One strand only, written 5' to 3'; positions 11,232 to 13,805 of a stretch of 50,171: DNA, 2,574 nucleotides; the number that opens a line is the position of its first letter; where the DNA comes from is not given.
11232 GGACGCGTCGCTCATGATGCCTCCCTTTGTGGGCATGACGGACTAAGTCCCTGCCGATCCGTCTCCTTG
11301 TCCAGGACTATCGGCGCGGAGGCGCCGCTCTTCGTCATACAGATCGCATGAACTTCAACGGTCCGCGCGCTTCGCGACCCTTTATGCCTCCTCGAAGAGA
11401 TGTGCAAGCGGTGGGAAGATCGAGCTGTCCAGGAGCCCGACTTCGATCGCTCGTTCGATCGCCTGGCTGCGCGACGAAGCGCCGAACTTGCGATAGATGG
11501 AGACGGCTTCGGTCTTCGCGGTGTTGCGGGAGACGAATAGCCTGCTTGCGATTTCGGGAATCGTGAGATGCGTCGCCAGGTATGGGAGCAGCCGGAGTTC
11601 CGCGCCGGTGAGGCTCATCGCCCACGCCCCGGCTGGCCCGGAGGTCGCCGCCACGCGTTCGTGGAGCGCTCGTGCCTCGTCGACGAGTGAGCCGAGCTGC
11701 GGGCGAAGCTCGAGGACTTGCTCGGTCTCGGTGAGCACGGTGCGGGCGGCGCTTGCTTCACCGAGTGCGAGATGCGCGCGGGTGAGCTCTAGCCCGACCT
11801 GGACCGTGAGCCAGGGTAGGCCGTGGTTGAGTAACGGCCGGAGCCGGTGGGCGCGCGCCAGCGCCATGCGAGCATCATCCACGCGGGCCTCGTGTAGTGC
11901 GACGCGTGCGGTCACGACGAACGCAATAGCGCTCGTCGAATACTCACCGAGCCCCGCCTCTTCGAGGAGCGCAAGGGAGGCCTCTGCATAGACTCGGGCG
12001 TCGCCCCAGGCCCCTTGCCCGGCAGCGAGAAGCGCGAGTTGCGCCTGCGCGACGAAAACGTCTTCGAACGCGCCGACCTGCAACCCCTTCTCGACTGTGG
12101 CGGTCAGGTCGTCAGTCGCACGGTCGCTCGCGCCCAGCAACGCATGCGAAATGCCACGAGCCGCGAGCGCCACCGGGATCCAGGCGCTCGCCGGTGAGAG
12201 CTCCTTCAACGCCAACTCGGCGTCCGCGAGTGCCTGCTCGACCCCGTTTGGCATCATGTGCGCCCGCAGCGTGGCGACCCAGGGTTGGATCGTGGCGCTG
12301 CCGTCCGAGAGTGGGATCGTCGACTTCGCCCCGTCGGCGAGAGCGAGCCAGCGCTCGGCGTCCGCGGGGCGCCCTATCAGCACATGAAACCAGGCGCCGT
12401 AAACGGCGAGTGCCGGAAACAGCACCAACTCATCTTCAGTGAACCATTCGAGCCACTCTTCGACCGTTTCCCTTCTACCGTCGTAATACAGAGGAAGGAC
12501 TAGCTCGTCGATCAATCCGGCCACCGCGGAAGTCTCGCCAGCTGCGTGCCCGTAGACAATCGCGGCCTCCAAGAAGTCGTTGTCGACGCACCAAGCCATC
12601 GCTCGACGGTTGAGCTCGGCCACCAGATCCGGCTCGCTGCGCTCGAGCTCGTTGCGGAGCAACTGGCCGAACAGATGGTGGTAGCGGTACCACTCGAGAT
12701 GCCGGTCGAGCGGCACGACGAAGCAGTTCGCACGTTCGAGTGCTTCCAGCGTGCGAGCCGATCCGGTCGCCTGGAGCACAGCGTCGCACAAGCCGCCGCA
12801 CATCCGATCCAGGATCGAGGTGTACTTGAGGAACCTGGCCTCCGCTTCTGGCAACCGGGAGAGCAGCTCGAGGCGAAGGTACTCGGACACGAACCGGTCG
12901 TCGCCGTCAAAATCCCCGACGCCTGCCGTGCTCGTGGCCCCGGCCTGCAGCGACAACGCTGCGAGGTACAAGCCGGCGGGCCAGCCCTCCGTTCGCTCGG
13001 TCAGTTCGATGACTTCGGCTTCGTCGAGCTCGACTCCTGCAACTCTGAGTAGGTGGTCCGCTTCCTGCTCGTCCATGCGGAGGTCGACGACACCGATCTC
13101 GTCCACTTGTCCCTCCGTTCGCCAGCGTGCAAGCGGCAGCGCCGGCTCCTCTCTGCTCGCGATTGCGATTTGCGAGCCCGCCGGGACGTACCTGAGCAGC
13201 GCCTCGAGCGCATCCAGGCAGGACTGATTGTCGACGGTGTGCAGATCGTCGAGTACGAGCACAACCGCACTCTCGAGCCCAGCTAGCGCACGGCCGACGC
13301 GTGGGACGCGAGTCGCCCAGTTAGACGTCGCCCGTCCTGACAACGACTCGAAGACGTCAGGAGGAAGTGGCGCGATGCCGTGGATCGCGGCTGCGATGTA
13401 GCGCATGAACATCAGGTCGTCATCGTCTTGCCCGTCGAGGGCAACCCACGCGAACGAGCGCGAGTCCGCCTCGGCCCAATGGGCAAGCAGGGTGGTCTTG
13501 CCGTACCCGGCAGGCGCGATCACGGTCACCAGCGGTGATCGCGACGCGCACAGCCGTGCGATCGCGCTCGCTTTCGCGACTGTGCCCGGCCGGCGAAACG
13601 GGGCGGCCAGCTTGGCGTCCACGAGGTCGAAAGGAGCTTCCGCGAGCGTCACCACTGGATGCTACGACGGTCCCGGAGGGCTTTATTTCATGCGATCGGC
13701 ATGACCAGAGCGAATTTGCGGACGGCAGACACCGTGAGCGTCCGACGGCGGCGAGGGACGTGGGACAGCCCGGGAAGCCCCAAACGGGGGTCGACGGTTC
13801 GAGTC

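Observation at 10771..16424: Five copies of a ~24-bp dyad box with fixed spacing to an ATAGT hexamer, clustered around a LAL/LuxR regulator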

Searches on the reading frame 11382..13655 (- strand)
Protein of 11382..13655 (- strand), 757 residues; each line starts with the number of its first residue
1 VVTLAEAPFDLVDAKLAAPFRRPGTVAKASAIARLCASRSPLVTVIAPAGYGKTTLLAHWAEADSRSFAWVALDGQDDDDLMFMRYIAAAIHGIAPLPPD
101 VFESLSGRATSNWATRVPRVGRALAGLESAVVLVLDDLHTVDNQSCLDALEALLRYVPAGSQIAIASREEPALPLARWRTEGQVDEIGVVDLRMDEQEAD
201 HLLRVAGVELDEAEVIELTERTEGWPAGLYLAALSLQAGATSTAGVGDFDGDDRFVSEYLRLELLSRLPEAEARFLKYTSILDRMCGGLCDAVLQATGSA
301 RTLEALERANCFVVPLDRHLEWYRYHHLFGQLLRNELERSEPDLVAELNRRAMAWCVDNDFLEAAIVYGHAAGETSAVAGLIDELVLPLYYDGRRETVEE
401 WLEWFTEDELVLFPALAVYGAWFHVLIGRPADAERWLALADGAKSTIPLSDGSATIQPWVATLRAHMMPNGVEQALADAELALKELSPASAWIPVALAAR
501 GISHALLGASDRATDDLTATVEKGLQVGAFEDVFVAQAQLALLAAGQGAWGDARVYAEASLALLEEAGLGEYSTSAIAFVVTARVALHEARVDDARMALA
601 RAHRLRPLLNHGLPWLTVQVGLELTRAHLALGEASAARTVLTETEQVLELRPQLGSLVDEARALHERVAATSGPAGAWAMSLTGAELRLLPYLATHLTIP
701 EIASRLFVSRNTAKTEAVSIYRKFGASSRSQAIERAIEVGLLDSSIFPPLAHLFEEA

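Call 8: search_protein_families(library=pfam, proteins=[window:11382-13655:-], max_evalue=0.01)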
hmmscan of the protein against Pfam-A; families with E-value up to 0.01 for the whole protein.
window:11382-13655:- (757 aa): 5 families
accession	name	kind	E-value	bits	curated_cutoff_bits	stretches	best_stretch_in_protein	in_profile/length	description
PF13191.12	AAA_16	-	2.8e-07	31.6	32.6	1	30-159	14-161/167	AAA ATPase domain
PF00196.25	GerE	-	1.5e-06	28.1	23.5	1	680-735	1-56/57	Bacterial regulatory proteins, luxR family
PF13401.12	AAA_22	-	6.4e-05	23.7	27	1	41-155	6-109/130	AAA domain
PF13604.12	AAA_30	-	0.0022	18.2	27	1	29-67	7-45/191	AAA domain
PF25199.1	nSTAND_NTPase5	-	0.0074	16.6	34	0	31-61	31-62/145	Novel STAND NTPase 5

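Call 14: find_homologous_proteins(query=window:11382-13655:-, max_evalue=1e-20)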
Query window:11382-13655:- (757 aa): 7298 proteins with E <= 1e-20 among 8000 candidates; the best 120 are listed.
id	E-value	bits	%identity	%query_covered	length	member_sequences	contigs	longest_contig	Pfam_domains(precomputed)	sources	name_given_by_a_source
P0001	0.0e+0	1639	99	100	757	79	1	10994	PF25873.1,PF00196.26,PF13191.13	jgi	jgi:LuxR family maltose regulon positive regulatory protein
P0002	0.0e+0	1487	90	100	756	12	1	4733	PF25873.1,PF17874.8,PF00196.26,PF13191.13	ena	-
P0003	0.0e+0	1454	88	100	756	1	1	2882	PF25873.1,PF17874.8,PF00196.26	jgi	jgi:LuxR family transcriptional regulator, maltose regulon positive regulatory protein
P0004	0.0e+0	1402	85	100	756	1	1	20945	PF25873.1,PF00196.26,PF13191.13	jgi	jgi:LuxR family maltose regulon positive regulatory protein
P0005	0.0e+0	1392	84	99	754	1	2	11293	PF25873.1,PF17874.8,PF00196.26,PF13191.13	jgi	jgi:LuxR family transcriptional regulator, maltose regulon positive regulatory protein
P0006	0.0e+0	1237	76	99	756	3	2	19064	PF25873.1,PF00196.26,PF13191.13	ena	-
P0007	0.0e+0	1236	76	99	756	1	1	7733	PF25873.1,PF17874.8,PF00196.26,PF13191.13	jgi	jgi:LuxR family transcriptional regulator, maltose regulon positive regulatory protein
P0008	0.0e+0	1233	75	100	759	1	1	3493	PF25873.1,PF00196.26,PF13191.13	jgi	jgi:LuxR family transcriptional regulator, maltose regulon positive regulatory protein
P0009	0.0e+0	1232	75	100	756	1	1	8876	PF25873.1,PF17874.8,PF00196.26,PF13191.13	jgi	jgi:LuxR family maltose regulon positive regulatory protein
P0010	0.0e+0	1231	74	100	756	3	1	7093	PF25873.1,PF17874.8,PF00196.26,PF13191.13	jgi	jgi:LuxR family maltose regulon positive regulatory protein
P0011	0.0e+0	1230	76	99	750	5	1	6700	PF25873.1,PF17874.8,PF00196.26,PF13191.13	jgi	jgi:LuxR family transcriptional regulator, maltose regulon positive regulatory protein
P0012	0.0e+0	1229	75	100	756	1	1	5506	PF25873.1,PF17874.8,PF00196.26,PF13191.13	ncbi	-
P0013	0.0e+0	1224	75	99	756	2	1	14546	PF25873.1,PF17874.8,PF00196.26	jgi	-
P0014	0.0e+0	1223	74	100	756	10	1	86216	PF25873.1,PF00196.26,PF13191.13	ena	-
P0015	0.0e+0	1223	74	99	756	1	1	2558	PF25873.1,PF00196.26,PF13191.13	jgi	jgi:LuxR family maltose regulon positive regulatory protein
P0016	0.0e+0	1222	75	99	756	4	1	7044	PF25873.1,PF17874.8,PF00196.26,PF13191.13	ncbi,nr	ncbi:MAG TPA: LuxR C-terminal-related transcriptional regulator [Gaiellaceae bacterium]|nr:LuxR C-te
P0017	0.0e+0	1221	75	99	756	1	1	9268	PF25873.1,PF17874.8,PF00196.26,PF13191.13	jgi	jgi:LuxR family transcriptional regulator, maltose regulon positive regulatory protein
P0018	0.0e+0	1217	75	99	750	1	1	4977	PF25873.1,PF17874.8,PF00196.26,PF13191.13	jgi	jgi:LuxR family transcriptional regulator, maltose regulon positive regulatory protein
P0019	0.0e+0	1215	74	100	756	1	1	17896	PF25873.1,PF17874.8,PF00196.26,PF13191.13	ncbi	-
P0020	0.0e+0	1215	74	100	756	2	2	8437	PF25873.1,PF17874.8,PF00196.26,PF13191.13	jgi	jgi:LuxR family maltose regulon positive regulatory protein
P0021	0.0e+0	1215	74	100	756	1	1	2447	PF25873.1,PF00196.26,PF13191.13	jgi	jgi:LuxR family maltose regulon positive regulatory protein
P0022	0.0e+0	1214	74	99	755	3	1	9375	PF25873.1,PF00196.26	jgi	jgi:LuxR family transcriptional regulator, maltose regulon positive regulatory protein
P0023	0.0e+0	1212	74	100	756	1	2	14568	PF25873.1,PF17874.8,PF00196.26,PF13191.13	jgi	jgi:LuxR family maltose regulon positive regulatory protein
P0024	0.0e+0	1212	73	100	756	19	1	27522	PF25873.1,PF00196.26,PF13191.13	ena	-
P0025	0.0e+0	1212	74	100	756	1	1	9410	PF25873.1,PF00196.26,PF13191.13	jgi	jgi:LuxR family transcriptional regulator, maltose regulon positive regulatory protein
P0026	0.0e+0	1212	74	100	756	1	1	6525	PF25873.1,PF00196.26,PF13401.13,PF13191.13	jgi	jgi:LuxR family transcriptional regulator, maltose regulon positive regulatory protein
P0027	0.0e+0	1210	76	99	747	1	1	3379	PF25873.1,PF00196.26,PF13401.13,PF13191.13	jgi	jgi:LuxR family maltose regulon positive regulatory protein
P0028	0.0e+0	1209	74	100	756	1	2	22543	PF25873.1,PF00196.26,PF13191.13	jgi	jgi:LuxR family transcriptional regulator, maltose regulon positive regulatory protein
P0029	0.0e+0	1208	75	99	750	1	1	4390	PF25873.1,PF00196.26,PF13191.13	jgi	jgi:LuxR family maltose regulon positive regulatory protein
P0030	0.0e+0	1208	74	99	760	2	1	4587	PF25873.1,PF00196.26,PF13191.13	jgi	jgi:LuxR family transcriptional regulator, maltose regulon positive regulatory protein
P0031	0.0e+0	1206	73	100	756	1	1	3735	PF25873.1,PF00196.26,PF13191.13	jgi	jgi:LuxR family transcriptional regulator, maltose regulon positive regulatory protein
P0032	0.0e+0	1206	73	100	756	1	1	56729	PF25873.1,PF17874.8,PF00196.26,PF13191.13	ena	-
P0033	0.0e+0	1206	74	100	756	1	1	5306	PF25873.1,PF17874.8,PF00196.26,PF13191.13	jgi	jgi:LuxR family transcriptional regulator, maltose regulon positive regulatory protein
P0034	0.0e+0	1205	74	100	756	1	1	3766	PF25873.1,PF00196.26,PF13191.13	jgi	jgi:LuxR family transcriptional regulator, maltose regulon positive regulatory protein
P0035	0.0e+0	1205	72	100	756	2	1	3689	PF25873.1,PF00196.26,PF13191.13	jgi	jgi:LuxR family transcriptional regulator, maltose regulon positive regulatory protein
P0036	0.0e+0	1204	74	99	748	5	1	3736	PF25873.1,PF00196.26,PF13191.13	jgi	jgi:LuxR family transcriptional regulator, maltose regulon positive regulatory protein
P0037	0.0e+0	1203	74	99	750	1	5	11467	PF25873.1,PF00196.26,PF13191.13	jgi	jgi:LuxR family transcriptional regulator, maltose regulon positive regulatory protein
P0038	0.0e+0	1203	73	99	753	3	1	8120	PF25873.1,PF00196.26,PF13191.13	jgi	jgi:LuxR family maltose regulon positive regulatory protein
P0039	0.0e+0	1202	73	100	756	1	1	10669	PF25873.1,PF00196.26,PF13191.13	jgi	jgi:LuxR family transcriptional regulator, maltose regulon positive regulatory protein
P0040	0.0e+0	1202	75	99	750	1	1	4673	PF25873.1,PF00196.26,PF13191.13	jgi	jgi:LuxR family transcriptional regulator, maltose regulon positive regulatory protein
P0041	0.0e+0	1201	74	100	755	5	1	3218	PF25873.1,PF17874.8,PF00196.26,PF13401.13,PF13191.13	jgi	jgi:LuxR family maltose regulon positive regulatory protein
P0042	0.0e+0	1201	73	100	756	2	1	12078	PF25873.1,PF17874.8,PF00196.26,PF13191.13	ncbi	-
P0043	0.0e+0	1200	73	100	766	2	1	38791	PF25873.1,PF17874.8,PF00196.26,PF13191.13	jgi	jgi:LuxR family transcriptional regulator, maltose regulon positive regulatory protein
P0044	0.0e+0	1198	73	100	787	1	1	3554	PF25873.1,PF17874.8,PF00196.26,PF13401.13,PF13191.13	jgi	jgi:LuxR family transcriptional regulator, maltose regulon positive regulatory protein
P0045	0.0e+0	1197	73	100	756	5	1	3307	PF25873.1,PF17874.8,PF00196.26,PF13191.13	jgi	jgi:LuxR family maltose regulon positive regulatory protein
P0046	0.0e+0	1197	73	100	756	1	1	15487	PF25873.1,PF17874.8,PF00196.26,PF13191.13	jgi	jgi:LuxR family transcriptional regulator, maltose regulon positive regulatory protein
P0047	0.0e+0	1196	72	100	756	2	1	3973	PF25873.1,PF00196.26,PF13401.13,PF13191.13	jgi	jgi:LuxR family transcriptional regulator, maltose regulon positive regulatory protein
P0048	0.0e+0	1196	72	100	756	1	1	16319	PF25873.1,PF00196.26,PF13191.13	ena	-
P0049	0.0e+0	1196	74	98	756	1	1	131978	PF25873.1,PF00196.26,PF13191.13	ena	-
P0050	0.0e+0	1196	73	100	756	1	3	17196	PF25873.1,PF17874.8,PF00196.26,PF13401.13,PF13191.13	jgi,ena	jgi:LuxR family maltose regulon positive regulatory protein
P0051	0.0e+0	1195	73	100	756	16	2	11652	PF25873.1,PF17874.8,PF00196.26,PF13191.13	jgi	jgi:LuxR family maltose regulon positive regulatory protein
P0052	0.0e+0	1194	72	99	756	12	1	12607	PF25873.1,PF00196.26,PF13191.13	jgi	jgi:LuxR family transcriptional regulator, maltose regulon positive regulatory protein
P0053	0.0e+0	1194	73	100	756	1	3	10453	PF25873.1,PF00196.26,PF13191.13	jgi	jgi:LuxR family maltose regulon positive regulatory protein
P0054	0.0e+0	1193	72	100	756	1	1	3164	PF25873.1,PF00196.26,PF13401.13,PF13191.13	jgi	jgi:LuxR family transcriptional regulator, maltose regulon positive regulatory protein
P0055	0.0e+0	1191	73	100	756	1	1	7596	PF25873.1,PF17874.8,PF00196.26,PF13401.13,PF13191.13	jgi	jgi:LuxR family transcriptional regulator, maltose regulon positive regulatory protein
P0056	0.0e+0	1191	74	100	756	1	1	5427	PF25873.1,PF00196.26,PF13191.13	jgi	jgi:LuxR family transcriptional regulator, maltose regulon positive regulatory protein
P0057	0.0e+0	1191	73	100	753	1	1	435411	PF25873.1,PF00196.26,PF13191.13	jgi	jgi:LuxR family maltose regulon positive regulatory protein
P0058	0.0e+0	1191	73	100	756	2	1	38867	PF25873.1,PF17874.8,PF00196.26,PF13401.13,PF13191.13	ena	-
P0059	0.0e+0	1191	74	99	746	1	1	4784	PF25873.1,PF17874.8,PF00196.26,PF13401.13,PF13191.13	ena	-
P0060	0.0e+0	1191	72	100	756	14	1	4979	PF25873.1,PF00196.26,PF13191.13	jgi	jgi:LuxR family maltose regulon positive regulatory protein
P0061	0.0e+0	1191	73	100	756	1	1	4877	PF25873.1,PF17874.8,PF00196.26,PF13424.13,PF13191.13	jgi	jgi:LuxR family maltose regulon positive regulatory protein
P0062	0.0e+0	1190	72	100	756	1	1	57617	PF25873.1,PF00196.26,PF13191.13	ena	-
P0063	0.0e+0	1189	73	100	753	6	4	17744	PF25873.1,PF17874.8,PF00196.26,PF13191.13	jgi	jgi:LuxR family maltose regulon positive regulatory protein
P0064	0.0e+0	1188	74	100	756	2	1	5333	PF25873.1,PF00196.26,PF13191.13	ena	-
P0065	0.0e+0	1188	74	99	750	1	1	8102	PF25873.1,PF00196.26,PF13191.13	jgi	jgi:LuxR family transcriptional regulator, maltose regulon positive regulatory protein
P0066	0.0e+0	1187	72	100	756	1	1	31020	PF25873.1,PF17874.8,PF00196.26,PF13191.13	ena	-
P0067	0.0e+0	1187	73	99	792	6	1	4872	PF25873.1,PF17874.8,PF00196.26,PF13191.13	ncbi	-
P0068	0.0e+0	1187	72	100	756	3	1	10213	PF25873.1,PF00196.26,PF13401.13,PF13191.13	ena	-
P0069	0.0e+0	1187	73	99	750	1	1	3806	PF25873.1,PF00196.26,PF13191.13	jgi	jgi:LuxR family transcriptional regulator, maltose regulon positive regulatory protein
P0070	0.0e+0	1186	72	100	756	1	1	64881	PF25873.1,PF17874.8,PF00196.26,PF13191.13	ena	-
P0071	0.0e+0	1186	72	100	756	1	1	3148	PF25873.1,PF17874.8,PF00196.26,PF13191.13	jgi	jgi:LuxR family maltose regulon positive regulatory protein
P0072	0.0e+0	1186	73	99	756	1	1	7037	PF25873.1,PF17874.8,PF00196.26,PF13401.13,PF13191.13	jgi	jgi:LuxR family transcriptional regulator, maltose regulon positive regulatory protein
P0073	0.0e+0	1186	73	99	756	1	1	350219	PF25873.1,PF00196.26,PF13191.13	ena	-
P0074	0.0e+0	1186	73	98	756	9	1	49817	PF25873.1,PF00196.26,PF13191.13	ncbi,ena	-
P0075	0.0e+0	1186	72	100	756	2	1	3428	PF25873.1,PF17874.8,PF00196.26,PF13191.13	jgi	jgi:LuxR family transcriptional regulator, maltose regulon positive regulatory protein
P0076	0.0e+0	1185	73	100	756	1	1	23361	PF25873.1,PF00196.26,PF13191.13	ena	-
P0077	0.0e+0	1185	72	99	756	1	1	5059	PF25873.1,PF00196.26,PF13191.13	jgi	jgi:LuxR family transcriptional regulator, maltose regulon positive regulatory protein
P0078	0.0e+0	1185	73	99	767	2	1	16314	PF25873.1,PF00196.26,PF13191.13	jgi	jgi:LuxR family maltose regulon positive regulatory protein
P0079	0.0e+0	1184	71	100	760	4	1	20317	PF25873.1,PF00196.26,PF13191.13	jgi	jgi:LuxR family maltose regulon positive regulatory protein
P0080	0.0e+0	1184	73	100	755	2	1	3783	PF25873.1,PF17874.8,PF00196.26,PF13191.13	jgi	jgi:LuxR family transcriptional regulator, maltose regulon positive regulatory protein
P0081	0.0e+0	1184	74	99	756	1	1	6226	PF25873.1,PF17874.8,PF00196.26,PF13401.13,PF13191.13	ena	-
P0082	0.0e+0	1184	73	100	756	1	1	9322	PF25873.1,PF17874.8,PF00196.26,PF13191.13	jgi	jgi:LuxR family transcriptional regulator, maltose regulon positive regulatory protein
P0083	0.0e+0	1183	73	100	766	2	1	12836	PF25873.1,PF17874.8,PF00196.26,PF13191.13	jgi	jgi:LuxR family maltose regulon positive regulatory protein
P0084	0.0e+0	1183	73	99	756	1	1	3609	PF25873.1,PF00196.26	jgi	jgi:LuxR family maltose regulon positive regulatory protein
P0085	0.0e+0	1183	73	99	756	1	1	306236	PF25873.1,PF00196.26,PF13191.13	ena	-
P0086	0.0e+0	1183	72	99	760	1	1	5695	PF25873.1,PF17874.8,PF13191.13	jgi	jgi:LuxR family transcriptional regulator, maltose regulon positive regulatory protein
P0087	0.0e+0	1183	73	98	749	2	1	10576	PF25873.1,PF00196.26,PF13191.13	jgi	jgi:LuxR family transcriptional regulator, maltose regulon positive regulatory protein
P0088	0.0e+0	1182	72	100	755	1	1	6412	PF25873.1,PF17874.8,PF00196.26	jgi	jgi:LuxR family transcriptional regulator, maltose regulon positive regulatory protein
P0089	0.0e+0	1182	72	100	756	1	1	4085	PF25873.1,PF17874.8,PF00196.26,PF13191.13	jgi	-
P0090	0.0e+0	1182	72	100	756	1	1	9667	PF25873.1,PF17874.8,PF00196.26,PF13191.13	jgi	jgi:LuxR family maltose regulon positive regulatory protein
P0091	0.0e+0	1182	73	99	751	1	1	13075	PF25873.1,PF00196.26,PF13191.13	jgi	jgi:LuxR family maltose regulon positive regulatory protein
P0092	0.0e+0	1180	72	99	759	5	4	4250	PF25873.1,PF17874.8,PF00196.26,PF13191.13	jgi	jgi:LuxR family maltose regulon positive regulatory protein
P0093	0.0e+0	1180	73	100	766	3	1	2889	PF25873.1,PF17874.8,PF00196.26,PF13191.13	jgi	-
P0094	0.0e+0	1180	72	100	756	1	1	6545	PF25873.1,PF17874.8,PF00196.26,PF13191.13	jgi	jgi:LuxR family transcriptional regulator, maltose regulon positive regulatory protein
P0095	0.0e+0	1179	73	99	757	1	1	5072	PF25873.1,PF17874.8,PF00196.26,PF13191.13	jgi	jgi:LuxR family maltose regulon positive regulatory protein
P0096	0.0e+0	1179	73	99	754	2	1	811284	PF25873.1,PF17874.8,PF00196.26,PF13191.13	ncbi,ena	-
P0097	0.0e+0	1179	72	100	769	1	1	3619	PF25873.1,PF00196.26,PF13401.13,PF13191.13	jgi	jgi:LuxR family maltose regulon positive regulatory protein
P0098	0.0e+0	1179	72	99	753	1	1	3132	PF25873.1,PF00196.26,PF13401.13,PF13191.13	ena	-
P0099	0.0e+0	1179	72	99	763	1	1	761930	PF25873.1,PF00196.26,PF13191.13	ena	-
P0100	0.0e+0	1178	72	100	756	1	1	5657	PF25873.1,PF00196.26,PF13401.13,PF13191.13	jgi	jgi:LuxR family transcriptional regulator, maltose regulon positive regulatory protein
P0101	0.0e+0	1177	72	100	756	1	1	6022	PF25873.1,PF17874.8,PF00196.26,PF13191.13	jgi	jgi:LuxR family transcriptional regulator, maltose regulon positive regulatory protein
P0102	0.0e+0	1177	72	99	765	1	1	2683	PF25873.1,PF17874.8,PF00196.26,PF13401.13,PF13191.13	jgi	jgi:LuxR family maltose regulon positive regulatory protein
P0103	0.0e+0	1177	73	99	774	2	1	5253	PF25873.1,PF17874.8,PF00196.26,PF13191.13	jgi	jgi:LuxR family maltose regulon positive regulatory protein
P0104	0.0e+0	1176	72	100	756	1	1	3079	PF25873.1,PF17874.8,PF00196.26,PF13401.13,PF07719.24,PF13191.13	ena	-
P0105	0.0e+0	1176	72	100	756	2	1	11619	PF25873.1,PF17874.8,PF00196.26,PF13191.13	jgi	jgi:LuxR family transcriptional regulator, maltose regulon positive regulatory protein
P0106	0.0e+0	1176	72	100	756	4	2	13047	PF25873.1,PF17874.8,PF00196.26,PF13191.13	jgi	jgi:LuxR family maltose regulon positive regulatory protein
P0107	0.0e+0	1175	72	99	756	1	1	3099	PF25873.1,PF00196.26,PF13401.13,PF13191.13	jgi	jgi:LuxR family transcriptional regulator, maltose regulon positive regulatory protein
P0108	0.0e+0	1175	73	99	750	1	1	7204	PF25873.1,PF00196.26,PF13191.13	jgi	jgi:LuxR family maltose regulon positive regulatory protein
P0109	0.0e+0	1175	72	100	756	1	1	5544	PF25873.1,PF17874.8,PF00196.26,PF13191.13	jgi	jgi:LuxR family maltose regulon positive regulatory protein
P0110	0.0e+0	1174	73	99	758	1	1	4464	PF25873.1,PF17874.8,PF00196.26,PF13401.13,PF07719.24,PF13191.13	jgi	jgi:LuxR family maltose regulon positive regulatory protein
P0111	0.0e+0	1174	72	100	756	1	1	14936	PF25873.1,PF17874.8,PF00196.26,PF13191.13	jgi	jgi:LuxR family maltose regulon positive regulatory protein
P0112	0.0e+0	1174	72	100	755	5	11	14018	PF25873.1,PF17874.8,PF00196.26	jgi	jgi:LuxR family maltose regulon positive regulatory protein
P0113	0.0e+0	1174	72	100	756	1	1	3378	PF25873.1,PF17874.8,PF00196.26,PF13191.13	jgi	jgi:LuxR family maltose regulon positive regulatory protein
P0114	0.0e+0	1173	71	100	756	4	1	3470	PF25873.1,PF17874.8,PF00196.26,PF13191.13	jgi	jgi:LuxR family transcriptional regulator, maltose regulon positive regulatory protein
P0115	0.0e+0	1173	71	100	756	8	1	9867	PF25873.1,PF17874.8,PF00196.26,PF13191.13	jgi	jgi:LuxR family maltose regulon positive regulatory protein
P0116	0.0e+0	1173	72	100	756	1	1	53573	PF25873.1,PF17874.8,PF00196.26,PF13401.13,PF13191.13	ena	-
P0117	0.0e+0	1172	71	100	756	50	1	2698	PF25873.1,PF17874.8,PF00196.26,PF13401.13,PF13191.13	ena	-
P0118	0.0e+0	1172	72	99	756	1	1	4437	PF25873.1,PF17874.8,PF00196.26,PF13191.13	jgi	jgi:LuxR family maltose regulon positive regulatory protein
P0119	0.0e+0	1172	72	100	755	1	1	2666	PF25873.1,PF17874.8,PF00196.26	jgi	-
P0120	0.0e+0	1172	72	100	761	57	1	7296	PF25873.1,PF00196.26,PF13191.13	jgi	jgi:LuxR family maltose regulon positive regulatory protein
